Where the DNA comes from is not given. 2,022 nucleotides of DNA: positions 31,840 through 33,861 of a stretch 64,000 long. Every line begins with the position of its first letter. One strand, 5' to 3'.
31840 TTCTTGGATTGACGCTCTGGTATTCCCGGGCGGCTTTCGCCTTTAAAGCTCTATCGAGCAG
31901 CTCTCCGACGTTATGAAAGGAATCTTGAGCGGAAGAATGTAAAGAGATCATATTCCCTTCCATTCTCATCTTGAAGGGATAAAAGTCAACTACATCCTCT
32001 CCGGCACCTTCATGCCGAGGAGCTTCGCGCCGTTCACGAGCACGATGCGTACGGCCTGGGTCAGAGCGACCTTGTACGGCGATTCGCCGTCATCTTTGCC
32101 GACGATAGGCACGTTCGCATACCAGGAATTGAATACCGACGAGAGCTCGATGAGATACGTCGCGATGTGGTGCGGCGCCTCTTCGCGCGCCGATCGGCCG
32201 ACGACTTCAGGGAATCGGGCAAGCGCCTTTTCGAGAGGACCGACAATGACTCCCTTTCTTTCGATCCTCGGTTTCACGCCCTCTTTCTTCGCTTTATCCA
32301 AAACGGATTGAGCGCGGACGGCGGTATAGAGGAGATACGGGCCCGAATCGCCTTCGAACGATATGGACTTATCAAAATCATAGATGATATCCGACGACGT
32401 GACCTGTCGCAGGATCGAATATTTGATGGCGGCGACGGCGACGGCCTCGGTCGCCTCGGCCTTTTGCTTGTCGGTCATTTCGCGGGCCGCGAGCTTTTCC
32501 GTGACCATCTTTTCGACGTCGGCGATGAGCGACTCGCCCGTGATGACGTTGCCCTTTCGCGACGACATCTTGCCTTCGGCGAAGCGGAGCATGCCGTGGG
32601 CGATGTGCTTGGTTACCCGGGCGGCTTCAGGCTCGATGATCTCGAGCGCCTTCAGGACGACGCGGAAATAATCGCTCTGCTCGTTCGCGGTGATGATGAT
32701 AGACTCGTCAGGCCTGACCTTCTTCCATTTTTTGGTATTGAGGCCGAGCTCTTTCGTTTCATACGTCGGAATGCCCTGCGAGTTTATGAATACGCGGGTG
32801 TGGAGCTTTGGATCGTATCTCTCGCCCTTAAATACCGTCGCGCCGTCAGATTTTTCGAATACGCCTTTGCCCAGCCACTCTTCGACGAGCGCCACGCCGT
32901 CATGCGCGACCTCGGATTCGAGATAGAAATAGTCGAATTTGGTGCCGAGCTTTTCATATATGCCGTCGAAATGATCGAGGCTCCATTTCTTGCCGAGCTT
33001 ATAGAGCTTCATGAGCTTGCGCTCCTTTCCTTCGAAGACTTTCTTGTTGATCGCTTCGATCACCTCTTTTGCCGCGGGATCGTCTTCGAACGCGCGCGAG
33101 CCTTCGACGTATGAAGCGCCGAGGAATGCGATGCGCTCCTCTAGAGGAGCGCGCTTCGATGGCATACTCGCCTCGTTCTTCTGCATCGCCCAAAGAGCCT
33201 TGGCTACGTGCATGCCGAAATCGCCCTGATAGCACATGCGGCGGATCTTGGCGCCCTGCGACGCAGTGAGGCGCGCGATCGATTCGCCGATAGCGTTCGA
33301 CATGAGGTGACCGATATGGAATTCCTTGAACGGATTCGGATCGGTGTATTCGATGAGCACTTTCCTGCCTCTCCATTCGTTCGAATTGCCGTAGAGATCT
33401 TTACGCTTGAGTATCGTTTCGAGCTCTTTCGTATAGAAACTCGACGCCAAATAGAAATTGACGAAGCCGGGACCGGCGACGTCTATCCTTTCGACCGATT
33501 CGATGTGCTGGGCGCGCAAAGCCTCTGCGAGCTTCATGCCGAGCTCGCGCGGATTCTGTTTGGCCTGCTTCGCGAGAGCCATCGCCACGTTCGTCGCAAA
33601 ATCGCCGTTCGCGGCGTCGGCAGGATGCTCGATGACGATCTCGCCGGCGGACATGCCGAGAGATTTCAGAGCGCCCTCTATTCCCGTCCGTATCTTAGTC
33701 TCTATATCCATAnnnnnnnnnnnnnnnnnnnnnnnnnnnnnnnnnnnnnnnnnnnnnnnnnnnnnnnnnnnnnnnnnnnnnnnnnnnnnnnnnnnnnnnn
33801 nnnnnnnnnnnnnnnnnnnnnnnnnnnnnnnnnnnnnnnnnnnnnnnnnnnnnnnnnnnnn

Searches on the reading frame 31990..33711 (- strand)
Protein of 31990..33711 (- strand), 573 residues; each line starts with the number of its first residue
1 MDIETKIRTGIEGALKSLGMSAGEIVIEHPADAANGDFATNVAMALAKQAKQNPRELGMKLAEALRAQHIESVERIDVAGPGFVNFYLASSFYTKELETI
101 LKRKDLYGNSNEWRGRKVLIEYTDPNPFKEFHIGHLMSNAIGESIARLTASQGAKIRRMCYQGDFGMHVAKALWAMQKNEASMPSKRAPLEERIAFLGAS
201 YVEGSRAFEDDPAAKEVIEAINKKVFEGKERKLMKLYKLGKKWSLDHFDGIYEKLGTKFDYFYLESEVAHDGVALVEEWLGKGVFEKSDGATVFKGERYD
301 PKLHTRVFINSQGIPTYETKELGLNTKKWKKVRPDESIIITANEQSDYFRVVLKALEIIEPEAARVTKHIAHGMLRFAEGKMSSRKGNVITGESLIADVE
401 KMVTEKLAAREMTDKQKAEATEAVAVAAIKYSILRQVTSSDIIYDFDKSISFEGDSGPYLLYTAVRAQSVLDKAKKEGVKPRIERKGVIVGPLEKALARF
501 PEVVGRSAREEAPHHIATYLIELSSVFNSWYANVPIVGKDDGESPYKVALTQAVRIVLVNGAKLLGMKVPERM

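Call 61: search_protein_families(library=pfam, proteins=[window:31990-33711:-], max_evalue=0.00001)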
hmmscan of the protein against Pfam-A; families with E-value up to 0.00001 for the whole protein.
window:31990-33711:- (573 aa): 3 families
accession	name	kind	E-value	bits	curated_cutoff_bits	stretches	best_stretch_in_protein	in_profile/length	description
PF00750.26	tRNA-synt_1d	-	1.5e-33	116.7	23.3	1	97-446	2-349/349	tRNA synthetases class I (R), catalytic domain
PF05746.21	DALR_1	-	7.5e-25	87.7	22.3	1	460-573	1-117/117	DALR anticodon binding domain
PF03485.21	Arg_tRNA_synt_N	-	2.7e-22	79.6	21.5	1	6-88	2-85/85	Arginyl tRNA synthetase N terminal domain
